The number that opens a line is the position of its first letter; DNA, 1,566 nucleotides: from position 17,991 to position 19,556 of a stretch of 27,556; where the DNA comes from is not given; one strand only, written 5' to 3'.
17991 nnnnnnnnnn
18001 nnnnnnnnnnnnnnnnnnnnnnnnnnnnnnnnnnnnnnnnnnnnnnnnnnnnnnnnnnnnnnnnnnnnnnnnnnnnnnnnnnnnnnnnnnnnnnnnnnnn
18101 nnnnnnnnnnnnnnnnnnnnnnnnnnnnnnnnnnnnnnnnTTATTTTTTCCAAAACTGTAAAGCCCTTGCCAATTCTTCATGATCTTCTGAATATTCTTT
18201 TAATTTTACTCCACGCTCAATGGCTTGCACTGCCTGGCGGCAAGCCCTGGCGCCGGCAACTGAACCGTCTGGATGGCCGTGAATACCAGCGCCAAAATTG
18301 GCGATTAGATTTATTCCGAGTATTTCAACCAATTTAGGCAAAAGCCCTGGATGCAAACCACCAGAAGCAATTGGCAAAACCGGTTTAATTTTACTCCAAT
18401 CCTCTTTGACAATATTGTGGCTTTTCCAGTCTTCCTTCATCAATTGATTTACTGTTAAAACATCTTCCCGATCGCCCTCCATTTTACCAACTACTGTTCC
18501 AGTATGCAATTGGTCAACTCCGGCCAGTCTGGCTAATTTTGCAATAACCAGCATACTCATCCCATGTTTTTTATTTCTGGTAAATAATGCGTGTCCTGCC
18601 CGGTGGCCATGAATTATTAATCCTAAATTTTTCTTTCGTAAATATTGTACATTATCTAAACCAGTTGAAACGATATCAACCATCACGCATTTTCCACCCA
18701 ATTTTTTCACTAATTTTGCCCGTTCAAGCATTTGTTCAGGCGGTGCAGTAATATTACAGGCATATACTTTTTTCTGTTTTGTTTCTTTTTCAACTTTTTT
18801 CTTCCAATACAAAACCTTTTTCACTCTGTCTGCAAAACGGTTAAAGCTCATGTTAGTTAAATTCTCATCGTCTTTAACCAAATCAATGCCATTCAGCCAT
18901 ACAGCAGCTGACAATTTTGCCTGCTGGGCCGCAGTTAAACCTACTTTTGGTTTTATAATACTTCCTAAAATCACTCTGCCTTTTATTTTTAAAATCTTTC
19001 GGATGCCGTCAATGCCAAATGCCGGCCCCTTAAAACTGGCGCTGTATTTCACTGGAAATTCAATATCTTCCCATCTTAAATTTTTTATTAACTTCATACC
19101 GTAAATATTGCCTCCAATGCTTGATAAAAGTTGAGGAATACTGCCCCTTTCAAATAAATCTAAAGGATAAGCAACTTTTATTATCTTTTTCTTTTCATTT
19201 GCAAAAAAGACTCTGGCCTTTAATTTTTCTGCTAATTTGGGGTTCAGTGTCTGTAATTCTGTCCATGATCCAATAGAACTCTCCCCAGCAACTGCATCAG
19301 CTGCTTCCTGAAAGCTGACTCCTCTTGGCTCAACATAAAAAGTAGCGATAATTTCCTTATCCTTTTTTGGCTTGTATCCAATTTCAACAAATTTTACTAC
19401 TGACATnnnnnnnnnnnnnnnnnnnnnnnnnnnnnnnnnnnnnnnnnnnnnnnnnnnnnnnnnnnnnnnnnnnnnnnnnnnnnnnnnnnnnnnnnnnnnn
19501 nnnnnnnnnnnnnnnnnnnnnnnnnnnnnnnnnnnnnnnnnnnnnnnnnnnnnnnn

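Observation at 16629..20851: AMP-salvage RuBisCO cluster with an embedded HAD-like gene whose start overlaps the isomerase stop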

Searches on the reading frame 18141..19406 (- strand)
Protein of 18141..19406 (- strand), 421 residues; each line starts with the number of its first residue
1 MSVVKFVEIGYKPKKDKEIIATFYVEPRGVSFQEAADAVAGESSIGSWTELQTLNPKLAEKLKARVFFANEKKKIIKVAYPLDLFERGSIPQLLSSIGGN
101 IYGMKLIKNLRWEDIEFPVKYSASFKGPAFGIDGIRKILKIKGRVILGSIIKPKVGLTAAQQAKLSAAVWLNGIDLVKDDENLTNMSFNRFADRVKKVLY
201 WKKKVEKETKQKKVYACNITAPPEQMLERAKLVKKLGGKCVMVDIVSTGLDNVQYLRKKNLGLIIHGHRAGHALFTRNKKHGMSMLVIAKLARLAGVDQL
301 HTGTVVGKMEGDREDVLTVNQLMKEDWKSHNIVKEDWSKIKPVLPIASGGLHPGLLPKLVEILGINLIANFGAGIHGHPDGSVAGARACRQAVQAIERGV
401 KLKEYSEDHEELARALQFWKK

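Call 3: search_protein_families(library=pfam, proteins=[window:18141-19406:-], max_evalue=0.01)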
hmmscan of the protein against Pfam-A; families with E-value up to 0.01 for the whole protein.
window:18141-19406:- (421 aa): 2 families
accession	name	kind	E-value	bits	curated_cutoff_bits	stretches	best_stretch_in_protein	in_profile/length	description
PF00016.26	RuBisCO_large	-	4.8e-86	289.1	30.1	1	131-419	1-299/299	Ribulose bisphosphate carboxylase large chain, catalytic domain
PF02788.21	RuBisCO_large_N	-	7.9e-39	133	20.7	1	6-121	2-120/120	Ribulose bisphosphate carboxylase large chain, N-terminal domain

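Call 4: search_protein_families(library=ncbifam, proteins=[window:18141-19406:-], max_evalue=0.01)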
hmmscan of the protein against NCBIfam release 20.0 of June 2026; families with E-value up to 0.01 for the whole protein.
window:18141-19406:- (421 aa): 6 families
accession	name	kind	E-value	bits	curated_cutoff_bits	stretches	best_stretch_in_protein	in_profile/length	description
TIGR03326.1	rubisco_III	equivalog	1.7e-155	518.1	497.45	1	6-419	2-426/426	type III ribulose-bisphosphate carboxylase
NF003252.0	PRK04208.1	subfamily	4e-152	507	438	1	5-421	16-457/468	ribulose-bisphosphate carboxylase large subunit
NF010002.0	PRK13475.1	equivalog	2e-85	287.2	489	1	16-420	21-441/459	ribulose-bisphosphate carboxylase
NF007095.0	PRK09549.1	equivalog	4.9e-69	232.8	409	1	17-419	2-401/407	2,3-diketo-5-methylthiopentyl-1-phosphate enolase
NF042437.1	OxoIsoapPDcar_OiaX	equivalog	2.5e-62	211.1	700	1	71-419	71-411/412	3-oxo-isoapionate-4-phosphate decarboxylase OiaX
TIGR03332.1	salvage_mtnW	equivalog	7.7e-56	189.4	513.6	1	18-419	2-406/407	2,3-diketo-5-methylthiopentyl-1-phosphate enolase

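Call 13: find_homologous_proteins(query=window:18141-19406:-, max_evalue=1e-50)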
Query window:18141-19406:- (421 aa): 3919 proteins with E <= 1e-50 among 8000 candidates; the best 120 are listed.
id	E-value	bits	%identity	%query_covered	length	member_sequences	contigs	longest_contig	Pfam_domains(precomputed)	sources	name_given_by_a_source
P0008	3.2e-277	937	100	100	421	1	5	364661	PF02788.22,PF00016.27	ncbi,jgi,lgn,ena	-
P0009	2.8e-260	881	92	100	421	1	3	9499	PF02788.22,PF00016.27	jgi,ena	-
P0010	1.7e-234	796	81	100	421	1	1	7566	PF02788.22,PF00016.27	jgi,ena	-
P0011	1.8e-233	793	81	100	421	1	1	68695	PF02788.22,PF00016.27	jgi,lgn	-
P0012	5.4e-227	771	78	100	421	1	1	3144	PF02788.22,PF00016.27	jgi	-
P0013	6.1e-226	768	80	100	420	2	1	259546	PF02788.22,PF00016.27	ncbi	ncbi:MAG: type III ribulose-bisphosphate carboxylase [Patescibacteria group bacterium]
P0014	9.7e-226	767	78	100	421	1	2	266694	PF02788.22,PF00016.27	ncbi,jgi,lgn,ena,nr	ncbi:MAG TPA: type III ribulose-bisphosphate carboxylase [Candidatus Bipolaricaulota bacterium]|nr:t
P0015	1.7e-198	678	71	100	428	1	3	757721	PF02788.22,PF00016.27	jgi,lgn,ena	jgi:ribulose-bisphosphate carboxylase large chain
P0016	3.1e-197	673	70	100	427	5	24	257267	PF02788.22,PF00016.27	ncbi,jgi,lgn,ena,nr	ncbi:type III ribulose-bisphosphate carboxylase [Candidatus Falkowbacteria bacterium]|nr:type III ri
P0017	9.3e-195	665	69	100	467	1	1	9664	PF02788.22,PF00016.27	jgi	jgi:ribulose-bisphosphate carboxylase large chain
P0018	3.6e-194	663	70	100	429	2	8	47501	PF02788.22,PF00016.27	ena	-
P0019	5.2e-193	659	68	100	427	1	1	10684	PF02788.22,PF00016.27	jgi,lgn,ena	-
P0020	2.4e-192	657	69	100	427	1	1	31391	PF02788.22,PF00016.27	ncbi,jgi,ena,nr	ncbi:type III ribulose-bisphosphate carboxylase [Patescibacteria group bacterium]|nr:type III ribulo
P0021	3.0e-192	657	70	100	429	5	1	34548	PF02788.22,PF00016.27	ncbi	-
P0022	4.1e-192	656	69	100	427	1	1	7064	PF02788.22,PF00016.27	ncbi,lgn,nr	ncbi:type III ribulose-bisphosphate carboxylase [Candidatus Falkowbacteria bacterium]|nr:type III ri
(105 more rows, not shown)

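Call 17: find_related_loci(query=A1, collection=genome_contigs, flank=8000)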
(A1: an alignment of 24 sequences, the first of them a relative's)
Query A1 (421 aa) in genome_contigs; peptide patterns used: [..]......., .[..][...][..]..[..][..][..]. (x = any residue, [..] = any of these).
600 stretches matched a pattern (row limit reached: there are more); 583 encode a relative of the query (tblastn E <= 1e-3); the best 80 are kept; 80 distinct loci.
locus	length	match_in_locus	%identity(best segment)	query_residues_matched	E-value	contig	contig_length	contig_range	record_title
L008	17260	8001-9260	70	1-419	0e+0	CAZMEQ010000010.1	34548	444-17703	MAG TPA_asm: uncultured Gammaproteobacteria bacterium isolate binchicken_co154_115 genome assembly, contig: NODE_1644_le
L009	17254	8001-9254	68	1-419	0e+0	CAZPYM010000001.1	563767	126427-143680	MAG TPA_asm: uncultured Gammaproteobacteria bacterium isolate SRP178699_co1_170 genome assembly, contig: NODE_1_length_5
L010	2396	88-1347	67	1-421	0e+0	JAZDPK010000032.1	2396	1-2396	MAG: Parcubacteria group bacterium isolate MEGAHIT-group-0.83 k141_2463929, whole genome shotgun sequence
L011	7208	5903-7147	63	6-421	2e-180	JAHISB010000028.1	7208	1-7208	MAG: Patescibacteria group bacterium isolate MM_PC_MetaG.mb.153 MM_PC_MetaG.mb.153_k141_948375, whole genome shotgun seq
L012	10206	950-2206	60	1-420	2e-173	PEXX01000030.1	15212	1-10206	MAG: Candidatus Kuenenbacteria bacterium CG08_land_8_20_14_0_20_37_23 CG08_land_8_20_14_0.20_scaffold_7372_c, whole geno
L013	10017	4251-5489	60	6-419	1e-169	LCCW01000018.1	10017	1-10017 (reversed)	MAG: Candidatus Kuenenbacteria bacterium GW2011_GWA2_42_15 UV02_C0018, whole genome shotgun sequence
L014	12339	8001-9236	58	6-420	9e-164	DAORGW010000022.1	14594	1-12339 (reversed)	MAG TPA_asm: bacterium isolate AMR_MDS_1220 NODE_3198_length_14594_cov_8.443978, whole genome shotgun sequence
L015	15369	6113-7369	59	1-421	6e-164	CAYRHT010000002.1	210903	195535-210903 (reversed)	MAG TPA_asm: uncultured Gammaproteobacteria bacterium isolate binchicken_co28_75 genome assembly, contig: NODE_18_length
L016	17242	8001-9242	65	6-420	5e-162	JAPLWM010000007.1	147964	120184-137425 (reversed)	MAG: Candidatus Komeilibacteria bacterium isolate LacPavin_0419_WC90_MAG_43_13 LacPavin_0419_WC90_scaffold_379275, whole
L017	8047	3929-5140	57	6-420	7e-162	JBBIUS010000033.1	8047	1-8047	MAG: Candidatus Falkowbacteria bacterium isolate ETS170220_bin_59 NODE_8066_length_8047_cov_5.19659, whole genome shotgu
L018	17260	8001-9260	57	2-420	2e-160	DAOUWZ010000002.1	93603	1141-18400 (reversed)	MAG TPA_asm: bacterium isolate CSMAG_888 CSMAG_888_k141_63689_length_93603_cov_27.9996, whole genome shotgun sequence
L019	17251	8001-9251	57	6-421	2e-155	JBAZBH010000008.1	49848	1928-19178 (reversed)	MAG: Patescibacteria group bacterium isolate SO_2017_GW1_108 NODE_3478_length_49848_cov_1.344703_OW334_2017, whole genom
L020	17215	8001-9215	56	5-421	6e-154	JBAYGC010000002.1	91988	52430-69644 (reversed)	MAG: Patescibacteria group bacterium isolate SO_2016_GW1_116 scaffold00553_OW334_2016, whole genome shotgun sequence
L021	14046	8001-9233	57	11-419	3e-151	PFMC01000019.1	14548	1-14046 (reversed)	MAG: Candidatus Komeilibacteria bacterium CG_4_10_14_0_8_um_filter_37_78 CG_4_10_14_0.8_um_filter_scaffold_2345_c, whole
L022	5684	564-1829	52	1-419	2e-151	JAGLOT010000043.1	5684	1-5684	MAG: Nanoarchaeota archaeon isolate RS_7_50 ROV157_7.bin.50.fa_43, whole genome shotgun sequence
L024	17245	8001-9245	51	6-419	5e-147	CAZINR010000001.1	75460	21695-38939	MAG TPA_asm: uncultured archaeon isolate SRP332253_co2_107 genome assembly, contig: NODE_243_length_75460_cov_4.874412,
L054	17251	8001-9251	50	4-419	7e-139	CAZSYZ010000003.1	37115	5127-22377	MAG TPA_asm: uncultured archaeon isolate binchicken_co89_221 genome assembly, contig: NODE_1527_length_37115_cov_5.51902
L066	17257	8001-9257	50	1-419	1e-137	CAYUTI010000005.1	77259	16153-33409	MAG TPA_asm: Candidatus Woesearchaeota archaeon isolate SRP319275_co4_113 genome assembly, contig: NODE_167_length_77259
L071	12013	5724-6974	50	6-419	3e-137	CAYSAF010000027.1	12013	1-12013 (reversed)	MAG TPA_asm: Candidatus Woesearchaeota archaeon isolate binchicken_co266_186 genome assembly, contig: NODE_9450_length_1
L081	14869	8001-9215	51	4-419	2e-136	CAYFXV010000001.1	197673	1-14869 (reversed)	MAG TPA_asm: uncultured archaeon isolate ERP108616_co2_179 genome assembly, contig: NODE_15_length_197673_cov_27.985092,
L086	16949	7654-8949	48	2-420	7e-136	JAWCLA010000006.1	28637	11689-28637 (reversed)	MAG: Candidatus Aenigmatarchaeota archaeon isolate JZ-2_201705_bins_163 JZ-2_201705_bins_163_scaffold_6, whole genome sh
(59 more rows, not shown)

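Call 48: search_protein_families(library=pfam, proteins=[L009:6391-7239:+, L071:5072-5719:+, L066:4575-5204:+, L086:2710-3360:+, L020:13933-14616:-, L066:4060-4578:+], max_evalue=0.01)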
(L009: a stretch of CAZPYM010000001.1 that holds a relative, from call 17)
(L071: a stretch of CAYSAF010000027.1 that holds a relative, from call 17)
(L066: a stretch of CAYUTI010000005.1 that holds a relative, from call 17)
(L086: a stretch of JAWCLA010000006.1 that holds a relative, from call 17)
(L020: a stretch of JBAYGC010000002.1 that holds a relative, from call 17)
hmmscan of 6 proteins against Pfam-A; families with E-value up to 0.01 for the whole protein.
L009:6391-7239:+ (282 aa): 1 family
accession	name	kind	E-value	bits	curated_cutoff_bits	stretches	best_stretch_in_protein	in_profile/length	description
PF02578.20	Cu-oxidase_4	-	5.6e-15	55.8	22.9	1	122-263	86-222/238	Multi-copper polyphenol oxidoreductase laccase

L071:5072-5719:+ (215 aa): 6 families
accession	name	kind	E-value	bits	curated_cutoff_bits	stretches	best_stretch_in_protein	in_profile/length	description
PF13419.12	HAD_2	-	1.8e-32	113.3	23.8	1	6-183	1-178/178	Haloacid dehalogenase-like hydrolase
PF00702.32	Hydrolase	-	8.8e-20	72.3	26.4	1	5-176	3-190/191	haloacid dehalogenase-like hydrolase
PF13242.12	Hydrolase_like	-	2.4e-11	43.8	22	1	141-207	3-74/75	HAD-hyrolase-like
PF03031.24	NIF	-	0.0062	16.7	21.8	0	84-138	36-90/160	NLI interacting factor-like phosphatase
PF06888.18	Put_Phosphatase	-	0.0062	16.4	27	0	5-133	2-120/234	Putative Phosphatase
PF12710.13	HAD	-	0.0067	17.3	27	0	7-170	2-185/189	haloacid dehalogenase-like hydrolase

L066:4575-5204:+ (209 aa): 6 families
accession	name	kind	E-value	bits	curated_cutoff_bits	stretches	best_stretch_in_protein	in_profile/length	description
PF13419.12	HAD_2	-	8.2e-31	107.9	23.8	1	8-180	4-178/178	Haloacid dehalogenase-like hydrolase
PF00702.32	Hydrolase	-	1.9e-20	74.5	26.4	1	4-173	3-190/191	haloacid dehalogenase-like hydrolase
PF13242.12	Hydrolase_like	-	9.8e-09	35.5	22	1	139-204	4-74/75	HAD-hyrolase-like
PF13344.12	Hydrolase_6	-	0.00011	22.7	27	1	80-118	11-50/101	Haloacid dehalogenase-like hydrolase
PF12710.13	HAD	-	0.0016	19.4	27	1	7-171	3-189/189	haloacid dehalogenase-like hydrolase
PF06941.18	NT5C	-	0.0048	17.2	24.8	1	3-110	2-94/180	5' nucleotidase, deoxy (Pyrimidine), cytosolic type C protein (NT5C)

L086:2710-3360:+ (217 aa): 2 families
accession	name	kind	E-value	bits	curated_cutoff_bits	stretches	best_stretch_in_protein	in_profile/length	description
PF00702.32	Hydrolase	-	3.6e-18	67.1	26.4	1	18-192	1-189/191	haloacid dehalogenase-like hydrolase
PF13419.12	HAD_2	-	1.2e-13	52.1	23.8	1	21-198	1-176/178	Haloacid dehalogenase-like hydrolase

L020:13933-14616:- (228 aa): 3 families
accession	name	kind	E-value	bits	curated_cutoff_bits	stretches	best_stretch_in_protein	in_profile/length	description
PF13419.12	HAD_2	-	4.2e-35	121.9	23.8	1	17-196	1-177/178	Haloacid dehalogenase-like hydrolase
PF00702.32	Hydrolase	-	9e-23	82.1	26.4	1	15-191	2-191/191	haloacid dehalogenase-like hydrolase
PF13242.12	Hydrolase_like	-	8.9e-05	22.8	22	1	153-204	3-55/75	HAD-hyrolase-like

L066:4060-4578:+ (172 aa): 0 families

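Call 49: search_protein_families(library=ncbifam, proteins=[L009:6391-7239:+, L071:5072-5719:+, L066:4575-5204:+], max_evalue=0.001)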
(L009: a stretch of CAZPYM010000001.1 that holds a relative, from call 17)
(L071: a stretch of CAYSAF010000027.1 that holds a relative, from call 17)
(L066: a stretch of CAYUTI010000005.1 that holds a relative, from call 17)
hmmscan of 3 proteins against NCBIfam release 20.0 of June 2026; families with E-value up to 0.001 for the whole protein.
L009:6391-7239:+ (282 aa): 1 family
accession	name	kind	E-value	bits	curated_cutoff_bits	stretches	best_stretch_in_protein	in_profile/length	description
TIGR00726.1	TIGR00726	equivalog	2.3e-10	40.2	141.15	1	124-262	74-204/223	peptidoglycan editing factor PgeF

L071:5072-5719:+ (215 aa): 39 families (the best 25 are shown)
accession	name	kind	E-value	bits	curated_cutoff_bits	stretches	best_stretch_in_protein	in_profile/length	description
NF009804.0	PRK13288.1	equivalog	1.7e-32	112.6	218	1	5-213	5-211/215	pyrophosphatase PpaX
NF009695.0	PRK13222.1-2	equivalog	1.2e-25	90.4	225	1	3-213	6-223/226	phosphoglycolate phosphatase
NF009697.0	PRK13222.1-4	equivalog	4.3e-21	75.3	327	1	5-208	9-218/232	phosphoglycolate phosphatase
TIGR01449.2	PGP_bact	equivalog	1.4e-19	70.5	180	1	7-212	2-213/213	phosphoglycolate phosphatase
TIGR03351.1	PhnX-like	hypoth_equivalog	1.9e-19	70.5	218.9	1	4-212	2-219/220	phosphonatase-like hydrolase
TIGR02253.1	CTE7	subfamily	4.7e-17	62.5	169.75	1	6-208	5-220/221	TIGR02253 family HAD-type hydrolase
NF053653.1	InDiPhoBT2121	equivalog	7e-17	61.7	245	1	5-208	3-211/216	inorganic diphosphatase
NF009694.0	PRK13222.1-1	equivalog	8.1e-17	61.4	415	1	55-208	82-235/252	phosphoglycolate phosphatase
TIGR02009.1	PGMB-YQAB-SF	subfamily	9e-16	58.6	153.35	1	6-183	4-186/186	beta-phosphoglucomutase family hydrolase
NF009696.0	PRK13222.1-3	equivalog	4.9e-14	52.6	359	1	3-187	3-190/223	N-acetylmuramic acid 6-phosphate phosphatase MupP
TIGR01422.2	phosphonatase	equivalog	6.3e-14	51.9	220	1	62-186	74-202/251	phosphonoacetaldehyde hydrolase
NF009698.0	PRK13223.1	equivalog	7.1e-13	48.4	466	1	4-203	14-220/272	phosphoglycolate phosphatase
TIGR01549.1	HAD-SF-IA-v1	subfamily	3.3e-12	47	23.3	1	88-176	64-148/149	HAD-IA family hydrolase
TIGR01454.1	AHBA_synth_RP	hypoth_equivalog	1.3e-11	44.5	246.65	1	88-208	77-199/205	AHBA synthesis associated protein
NF009700.0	PRK13226.1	equivalog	3.3e-11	43.3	342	1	6-187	15-198/229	phosphoglycolate phosphatase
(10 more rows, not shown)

L066:4575-5204:+ (209 aa): 30 families (the best 25 are shown)
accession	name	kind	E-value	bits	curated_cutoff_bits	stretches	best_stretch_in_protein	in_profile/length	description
NF009804.0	PRK13288.1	equivalog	9.5e-21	74.2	218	1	5-208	6-209/215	pyrophosphatase PpaX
NF009695.0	PRK13222.1-2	equivalog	6e-20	71.7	225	1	4-209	8-222/226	phosphoglycolate phosphatase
TIGR03351.1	PhnX-like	hypoth_equivalog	1.4e-18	67.7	218.9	1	4-209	3-219/220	phosphonatase-like hydrolase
TIGR01449.2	PGP_bact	equivalog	3.5e-16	59.4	180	1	6-209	2-213/213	phosphoglycolate phosphatase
NF009697.0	PRK13222.1-4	equivalog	9.8e-15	54.5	327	1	5-205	10-218/232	phosphoglycolate phosphatase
TIGR01549.1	HAD-SF-IA-v1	subfamily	1.1e-13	51.9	23.3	1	60-173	39-148/149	HAD-IA family hydrolase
TIGR02009.1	PGMB-YQAB-SF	subfamily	2.4e-13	50.7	153.35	1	7-180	6-186/186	beta-phosphoglucomutase family hydrolase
NF053653.1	InDiPhoBT2121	equivalog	4.6e-13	49.2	245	1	5-207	4-213/216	inorganic diphosphatase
TIGR01428.1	HAD_type_II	equivalog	6.2e-12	45.9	125.4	1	64-177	67-187/197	haloacid dehalogenase type II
NF009694.0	PRK13222.1-1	equivalog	7.4e-12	45.1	415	1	79-205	107-235/252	phosphoglycolate phosphatase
NF009698.0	PRK13223.1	equivalog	1.2e-10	41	466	1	83-205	101-225/272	phosphoglycolate phosphatase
TIGR01422.2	phosphonatase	equivalog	4.3e-10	39.3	220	1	59-183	76-202/251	phosphonoacetaldehyde hydrolase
TIGR01454.1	AHBA_synth_RP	hypoth_equivalog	5.2e-10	39.3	246.65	1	82-204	74-198/205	AHBA synthesis associated protein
NF008087.0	PRK10826.1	equivalog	6e-10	39.1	191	1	7-187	12-198/222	hexitol phosphatase HxpB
TIGR02253.1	CTE7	subfamily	6.6e-10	39.1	169.75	1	7-203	7-218/221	TIGR02253 family HAD-type hydrolase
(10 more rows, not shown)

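Call 90: search_protein_families(library=pfam, proteins=[L015:5518-6078:+, L024:6795-7334:+, L024:7331-7993:+, L054:6680-7165:+, L054:7160-7909:-, L019:9294-9962:+, L019:9985-10542:+, L081:7723-8004:+], max_evalue=0.001)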
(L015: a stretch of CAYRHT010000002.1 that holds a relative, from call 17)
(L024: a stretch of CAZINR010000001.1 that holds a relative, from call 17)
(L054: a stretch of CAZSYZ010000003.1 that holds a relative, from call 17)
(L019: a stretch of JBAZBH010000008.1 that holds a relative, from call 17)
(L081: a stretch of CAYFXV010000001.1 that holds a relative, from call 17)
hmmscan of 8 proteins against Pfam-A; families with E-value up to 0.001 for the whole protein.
L015:5518-6078:+ (186 aa): 0 families

L024:6795-7334:+ (179 aa): 0 families

L024:7331-7993:+ (220 aa): 0 families

L054:6680-7165:+ (161 aa): 1 family
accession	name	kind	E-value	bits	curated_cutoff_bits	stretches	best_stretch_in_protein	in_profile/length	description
PF01613.24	Flavin_Reduct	-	3.4e-36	125.1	27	1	16-148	5-136/153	Flavin reductase like domain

L054:7160-7909:- (249 aa): 13 families
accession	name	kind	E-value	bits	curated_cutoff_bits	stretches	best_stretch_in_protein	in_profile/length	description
PF00326.27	Peptidase_S9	-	2.6e-16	60.2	22.6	1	82-247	44-208/213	Prolyl oligopeptidase family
PF12146.15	Hydrolase_4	-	2e-15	57.2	27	1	29-146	6-123/239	Serine aminopeptidase, S33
PF00561.26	Abhydrolase_1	-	9.7e-13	48.8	25.8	1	28-122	1-92/245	alpha/beta hydrolase fold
PF02129.25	Peptidase_S15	-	3.4e-11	43.8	23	1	13-149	4-145/262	X-Pro dipeptidyl-peptidase (S15 family)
PF20408.4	Abhydrolase_11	-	3.7e-09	37.1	27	1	29-238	4-177/193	Alpha/beta hydrolase domain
PF12697.13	Abhydrolase_6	-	3.4e-07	31.6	26.3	1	30-233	1-210/217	Alpha/beta hydrolase family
PF01738.24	DLH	-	1e-06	28.9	21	0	160-232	117-192/217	Dienelactone hydrolase family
PF03959.19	FSH1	-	2.8e-06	27.6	21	1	86-224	89-198/211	Serine hydrolase (FSH1)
PF20434.5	BD-FAE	-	4.2e-06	26.9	26.8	1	99-211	89-213/215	BD-FAE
PF05728.18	UPF0227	-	9.7e-06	26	21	0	87-237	47-182/187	Uncharacterised protein family (UPF0227)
PF09752.15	ABHD18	-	0.00011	21.9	21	1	83-128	159-205/351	Alpha/beta hydrolase domain containing 18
PF00756.26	Esterase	-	0.00023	21.5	22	1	100-159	116-176/251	Putative esterase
PF02230.22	Abhydrolase_2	-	0.00034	21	23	0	186-245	155-213/217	Phospholipase/Carboxylesterase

L019:9294-9962:+ (222 aa): 2 families
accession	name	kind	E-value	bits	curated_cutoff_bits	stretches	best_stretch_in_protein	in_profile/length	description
PF01555.25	N6_N4_Mtase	-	1.7e-23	84.2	26.7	2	23-80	163-220/221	DNA methylase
PF07669.17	Eco57I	-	0.00097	19.7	25.3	0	76-158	47-131/171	Eco57I restriction-modification methylase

L019:9985-10542:+ (185 aa): 0 families

L081:7723-8004:+ (93 aa): 0 families
